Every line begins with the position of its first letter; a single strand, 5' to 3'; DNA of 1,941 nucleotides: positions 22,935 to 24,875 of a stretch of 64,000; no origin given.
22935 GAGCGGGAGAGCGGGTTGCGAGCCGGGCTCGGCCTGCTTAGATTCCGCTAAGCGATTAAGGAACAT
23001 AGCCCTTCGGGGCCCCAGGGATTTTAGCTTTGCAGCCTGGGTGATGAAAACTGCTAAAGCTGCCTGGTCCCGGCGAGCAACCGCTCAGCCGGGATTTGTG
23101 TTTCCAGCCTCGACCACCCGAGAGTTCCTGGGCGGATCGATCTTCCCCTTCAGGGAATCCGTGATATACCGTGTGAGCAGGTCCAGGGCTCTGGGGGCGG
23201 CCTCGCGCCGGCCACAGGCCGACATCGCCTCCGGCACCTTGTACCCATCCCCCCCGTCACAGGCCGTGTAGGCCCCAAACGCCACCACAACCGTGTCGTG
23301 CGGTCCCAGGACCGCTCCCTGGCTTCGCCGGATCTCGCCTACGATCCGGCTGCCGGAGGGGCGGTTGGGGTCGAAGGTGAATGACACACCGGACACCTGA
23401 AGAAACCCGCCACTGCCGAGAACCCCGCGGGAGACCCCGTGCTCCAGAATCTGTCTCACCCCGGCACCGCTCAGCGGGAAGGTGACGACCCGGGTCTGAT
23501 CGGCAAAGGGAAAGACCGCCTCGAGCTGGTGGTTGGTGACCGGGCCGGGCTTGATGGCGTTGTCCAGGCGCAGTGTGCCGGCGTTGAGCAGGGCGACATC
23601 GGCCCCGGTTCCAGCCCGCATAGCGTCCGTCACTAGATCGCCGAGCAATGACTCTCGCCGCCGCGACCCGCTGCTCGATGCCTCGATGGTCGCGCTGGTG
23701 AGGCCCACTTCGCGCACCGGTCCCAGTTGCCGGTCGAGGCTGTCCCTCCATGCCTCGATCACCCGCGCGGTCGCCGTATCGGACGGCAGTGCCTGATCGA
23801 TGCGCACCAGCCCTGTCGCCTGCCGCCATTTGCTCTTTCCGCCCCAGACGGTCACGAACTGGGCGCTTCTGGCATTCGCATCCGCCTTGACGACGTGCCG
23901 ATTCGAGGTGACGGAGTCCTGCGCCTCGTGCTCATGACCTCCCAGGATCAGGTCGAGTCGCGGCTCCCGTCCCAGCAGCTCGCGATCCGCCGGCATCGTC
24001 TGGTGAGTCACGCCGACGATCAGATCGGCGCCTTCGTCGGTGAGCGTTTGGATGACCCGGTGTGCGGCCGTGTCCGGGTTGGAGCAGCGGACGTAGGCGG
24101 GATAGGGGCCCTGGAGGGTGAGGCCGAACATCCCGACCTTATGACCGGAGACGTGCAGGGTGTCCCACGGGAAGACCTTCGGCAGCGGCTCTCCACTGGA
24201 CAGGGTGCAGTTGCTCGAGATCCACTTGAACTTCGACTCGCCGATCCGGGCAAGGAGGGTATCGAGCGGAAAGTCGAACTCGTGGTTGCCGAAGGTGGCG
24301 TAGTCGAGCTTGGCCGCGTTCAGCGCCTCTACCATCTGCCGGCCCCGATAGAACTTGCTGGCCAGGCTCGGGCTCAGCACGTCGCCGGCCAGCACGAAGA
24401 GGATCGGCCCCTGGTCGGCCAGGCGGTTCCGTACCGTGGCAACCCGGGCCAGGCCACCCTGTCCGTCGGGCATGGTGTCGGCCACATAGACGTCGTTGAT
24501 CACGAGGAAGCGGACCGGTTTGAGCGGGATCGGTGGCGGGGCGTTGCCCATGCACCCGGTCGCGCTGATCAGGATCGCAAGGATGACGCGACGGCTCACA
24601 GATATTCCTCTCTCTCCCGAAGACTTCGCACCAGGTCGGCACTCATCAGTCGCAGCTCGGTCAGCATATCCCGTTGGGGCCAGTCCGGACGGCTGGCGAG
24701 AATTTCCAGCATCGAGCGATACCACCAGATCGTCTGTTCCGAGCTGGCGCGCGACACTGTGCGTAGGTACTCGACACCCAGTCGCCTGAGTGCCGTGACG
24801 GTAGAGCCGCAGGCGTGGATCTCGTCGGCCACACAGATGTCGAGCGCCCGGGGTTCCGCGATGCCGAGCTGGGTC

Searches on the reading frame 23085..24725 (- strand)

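Call 3: search_protein_families(library=pfam, proteins=[window:23085-24725:-], max_evalue=0.01)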
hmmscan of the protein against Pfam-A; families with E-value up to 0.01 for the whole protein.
window:23085-24725:- (546 aa): 2 families
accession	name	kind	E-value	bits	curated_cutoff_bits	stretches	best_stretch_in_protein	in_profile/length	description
PF02872.23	5_nucleotid_C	-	7.5e-30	104.6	23.6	1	348-497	11-155/158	5'-nucleotidase, C-terminal domain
PF00149.33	Metallophos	-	7.9e-12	46.4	21.5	1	72-267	2-190/191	Calcineurin-like phosphoesterase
